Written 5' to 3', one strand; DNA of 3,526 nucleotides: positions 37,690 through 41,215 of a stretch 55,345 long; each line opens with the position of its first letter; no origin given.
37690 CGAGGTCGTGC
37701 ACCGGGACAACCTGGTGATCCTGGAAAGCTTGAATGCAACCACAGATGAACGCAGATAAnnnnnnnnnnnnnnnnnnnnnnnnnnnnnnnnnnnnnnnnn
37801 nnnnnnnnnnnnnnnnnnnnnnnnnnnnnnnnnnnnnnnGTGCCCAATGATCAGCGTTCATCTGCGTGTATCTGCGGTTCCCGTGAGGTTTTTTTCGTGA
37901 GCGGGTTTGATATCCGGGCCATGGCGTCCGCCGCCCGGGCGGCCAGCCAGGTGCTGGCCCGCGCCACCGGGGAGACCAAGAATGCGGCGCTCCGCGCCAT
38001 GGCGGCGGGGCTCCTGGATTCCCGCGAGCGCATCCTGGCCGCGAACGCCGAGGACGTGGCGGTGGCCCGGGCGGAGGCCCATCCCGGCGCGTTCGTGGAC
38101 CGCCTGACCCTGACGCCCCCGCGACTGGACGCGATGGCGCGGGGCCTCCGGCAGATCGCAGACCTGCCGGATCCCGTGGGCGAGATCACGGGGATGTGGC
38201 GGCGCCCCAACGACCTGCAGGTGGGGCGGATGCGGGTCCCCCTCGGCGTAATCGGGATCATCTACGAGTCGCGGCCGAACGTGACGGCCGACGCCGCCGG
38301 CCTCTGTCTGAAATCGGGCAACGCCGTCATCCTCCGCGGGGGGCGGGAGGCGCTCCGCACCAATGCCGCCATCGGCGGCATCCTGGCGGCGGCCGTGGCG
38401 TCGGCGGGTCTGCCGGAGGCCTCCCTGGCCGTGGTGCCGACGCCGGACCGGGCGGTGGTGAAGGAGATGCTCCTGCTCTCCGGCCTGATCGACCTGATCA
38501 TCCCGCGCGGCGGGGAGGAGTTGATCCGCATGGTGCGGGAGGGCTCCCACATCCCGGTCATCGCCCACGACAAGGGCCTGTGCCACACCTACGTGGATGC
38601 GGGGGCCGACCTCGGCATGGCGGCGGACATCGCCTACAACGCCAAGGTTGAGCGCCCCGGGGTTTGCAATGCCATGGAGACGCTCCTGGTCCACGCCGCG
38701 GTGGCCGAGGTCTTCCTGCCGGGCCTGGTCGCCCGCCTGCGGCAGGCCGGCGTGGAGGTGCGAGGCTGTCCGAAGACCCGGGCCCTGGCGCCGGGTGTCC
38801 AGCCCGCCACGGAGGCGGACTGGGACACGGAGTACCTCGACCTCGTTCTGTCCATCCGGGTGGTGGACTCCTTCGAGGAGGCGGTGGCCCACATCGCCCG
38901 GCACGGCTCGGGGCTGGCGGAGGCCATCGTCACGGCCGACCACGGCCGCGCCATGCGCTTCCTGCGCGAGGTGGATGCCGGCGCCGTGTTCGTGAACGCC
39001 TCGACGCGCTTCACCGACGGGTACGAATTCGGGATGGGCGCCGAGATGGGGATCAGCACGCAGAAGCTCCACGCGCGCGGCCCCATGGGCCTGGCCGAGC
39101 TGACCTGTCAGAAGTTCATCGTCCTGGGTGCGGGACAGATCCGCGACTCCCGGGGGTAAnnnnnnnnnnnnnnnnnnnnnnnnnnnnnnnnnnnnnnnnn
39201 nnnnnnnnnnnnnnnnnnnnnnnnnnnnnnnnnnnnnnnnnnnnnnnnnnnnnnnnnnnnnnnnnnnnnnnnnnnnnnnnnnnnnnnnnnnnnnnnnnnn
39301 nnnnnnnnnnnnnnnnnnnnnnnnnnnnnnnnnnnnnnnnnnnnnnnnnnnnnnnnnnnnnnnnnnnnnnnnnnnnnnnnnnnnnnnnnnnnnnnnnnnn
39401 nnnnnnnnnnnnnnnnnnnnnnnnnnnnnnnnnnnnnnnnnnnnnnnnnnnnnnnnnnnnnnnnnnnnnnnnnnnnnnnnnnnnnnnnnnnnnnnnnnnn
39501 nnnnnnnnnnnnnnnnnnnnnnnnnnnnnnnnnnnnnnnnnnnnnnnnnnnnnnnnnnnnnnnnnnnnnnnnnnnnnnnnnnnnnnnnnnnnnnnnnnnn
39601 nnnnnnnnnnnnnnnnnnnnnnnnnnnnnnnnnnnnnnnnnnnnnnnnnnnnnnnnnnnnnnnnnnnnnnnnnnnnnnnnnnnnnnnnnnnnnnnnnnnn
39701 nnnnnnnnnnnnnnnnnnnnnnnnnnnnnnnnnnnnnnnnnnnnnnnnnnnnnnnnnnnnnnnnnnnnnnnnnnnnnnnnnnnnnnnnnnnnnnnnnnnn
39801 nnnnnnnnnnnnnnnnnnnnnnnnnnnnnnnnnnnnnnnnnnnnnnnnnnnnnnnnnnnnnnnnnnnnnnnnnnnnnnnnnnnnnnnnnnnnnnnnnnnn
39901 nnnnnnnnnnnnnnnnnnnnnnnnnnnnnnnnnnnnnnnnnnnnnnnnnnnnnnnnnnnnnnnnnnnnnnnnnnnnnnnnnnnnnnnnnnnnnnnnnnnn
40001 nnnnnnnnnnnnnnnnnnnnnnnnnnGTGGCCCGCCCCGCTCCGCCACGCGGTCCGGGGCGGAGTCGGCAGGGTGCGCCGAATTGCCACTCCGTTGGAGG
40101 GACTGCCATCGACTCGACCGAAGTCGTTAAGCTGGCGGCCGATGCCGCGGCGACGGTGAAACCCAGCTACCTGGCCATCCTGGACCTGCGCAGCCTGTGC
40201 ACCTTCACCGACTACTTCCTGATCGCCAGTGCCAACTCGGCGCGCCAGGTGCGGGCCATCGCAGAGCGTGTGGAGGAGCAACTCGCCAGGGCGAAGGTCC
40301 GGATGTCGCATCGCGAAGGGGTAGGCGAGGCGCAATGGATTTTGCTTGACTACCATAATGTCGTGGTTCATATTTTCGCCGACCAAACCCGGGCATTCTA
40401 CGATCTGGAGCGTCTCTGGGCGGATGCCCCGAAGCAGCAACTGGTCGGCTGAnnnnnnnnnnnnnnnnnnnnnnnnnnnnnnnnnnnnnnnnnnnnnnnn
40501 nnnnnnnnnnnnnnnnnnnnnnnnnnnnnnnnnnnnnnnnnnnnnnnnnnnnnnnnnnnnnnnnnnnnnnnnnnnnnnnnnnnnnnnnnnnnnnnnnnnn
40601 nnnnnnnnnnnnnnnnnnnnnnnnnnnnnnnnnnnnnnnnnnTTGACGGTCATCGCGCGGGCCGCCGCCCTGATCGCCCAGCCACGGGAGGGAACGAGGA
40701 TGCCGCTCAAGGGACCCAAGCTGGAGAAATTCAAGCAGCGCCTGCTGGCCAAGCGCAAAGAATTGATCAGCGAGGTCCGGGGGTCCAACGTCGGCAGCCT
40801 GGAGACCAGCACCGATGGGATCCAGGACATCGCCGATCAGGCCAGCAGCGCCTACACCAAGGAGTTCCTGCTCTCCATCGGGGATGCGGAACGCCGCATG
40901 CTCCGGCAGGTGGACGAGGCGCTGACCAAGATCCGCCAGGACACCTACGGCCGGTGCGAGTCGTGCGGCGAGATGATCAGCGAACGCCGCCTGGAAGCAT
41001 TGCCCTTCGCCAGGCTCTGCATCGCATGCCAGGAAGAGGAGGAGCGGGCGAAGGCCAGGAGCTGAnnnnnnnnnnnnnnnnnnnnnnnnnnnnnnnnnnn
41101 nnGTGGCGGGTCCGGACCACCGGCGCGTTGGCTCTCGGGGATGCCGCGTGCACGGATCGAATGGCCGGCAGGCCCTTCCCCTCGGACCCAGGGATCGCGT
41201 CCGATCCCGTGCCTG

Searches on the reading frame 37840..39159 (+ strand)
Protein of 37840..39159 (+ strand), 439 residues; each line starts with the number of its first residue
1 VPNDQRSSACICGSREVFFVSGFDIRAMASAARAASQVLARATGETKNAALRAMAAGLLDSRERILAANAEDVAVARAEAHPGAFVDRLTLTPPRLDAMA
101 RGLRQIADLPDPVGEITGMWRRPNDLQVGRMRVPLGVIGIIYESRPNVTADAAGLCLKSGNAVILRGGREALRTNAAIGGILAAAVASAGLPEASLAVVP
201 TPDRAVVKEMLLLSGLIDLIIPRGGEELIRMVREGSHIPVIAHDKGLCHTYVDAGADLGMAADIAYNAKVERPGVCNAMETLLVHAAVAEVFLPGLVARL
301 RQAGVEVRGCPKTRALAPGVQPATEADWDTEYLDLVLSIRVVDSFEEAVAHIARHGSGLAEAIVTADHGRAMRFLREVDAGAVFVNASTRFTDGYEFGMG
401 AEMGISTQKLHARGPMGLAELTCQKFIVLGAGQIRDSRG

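Call 29: search_protein_families(library=pfam, proteins=[window:37840-39159:+], max_evalue=0.0001)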
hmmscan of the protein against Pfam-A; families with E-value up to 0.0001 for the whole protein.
window:37840-39159:+ (439 aa): 1 family
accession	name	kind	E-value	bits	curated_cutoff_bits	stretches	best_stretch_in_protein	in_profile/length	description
PF00171.27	Aldedh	-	1.5e-22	80.2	23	2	24-305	30-298/461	Aldehyde dehydrogenase family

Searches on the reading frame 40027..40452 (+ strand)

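Call 28: search_protein_families(library=pfam, proteins=[window:40027-40452:+], max_evalue=0.0001)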
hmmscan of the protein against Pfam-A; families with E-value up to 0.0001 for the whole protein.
window:40027-40452:+ (141 aa): 1 family
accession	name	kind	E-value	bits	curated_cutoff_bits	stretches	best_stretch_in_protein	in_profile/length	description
PF02410.21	RsfS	-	3.2e-29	101.5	21.6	1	37-131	3-98/98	Ribosomal silencing factor during starvation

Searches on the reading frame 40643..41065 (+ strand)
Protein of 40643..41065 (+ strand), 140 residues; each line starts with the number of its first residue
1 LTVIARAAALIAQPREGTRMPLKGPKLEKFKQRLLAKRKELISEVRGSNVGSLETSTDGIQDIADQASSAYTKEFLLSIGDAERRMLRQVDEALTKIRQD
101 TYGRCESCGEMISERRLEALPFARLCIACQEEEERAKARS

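Call 28: search_protein_families(library=pfam, proteins=[window:40643-41065:+], max_evalue=0.0001)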
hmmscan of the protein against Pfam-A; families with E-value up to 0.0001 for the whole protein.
window:40643-41065:+ (140 aa): 2 families
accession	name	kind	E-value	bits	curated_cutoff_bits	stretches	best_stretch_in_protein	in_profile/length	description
PF01258.23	zf-dskA_traR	-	7.7e-15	55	24.9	1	101-135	2-36/36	Prokaryotic dksA/traR C4-type zinc finger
PF21157.2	DksA_N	-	5.9e-10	39.7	27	1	27-97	2-71/71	DnaK suppressor protein DksA, N-terminal domain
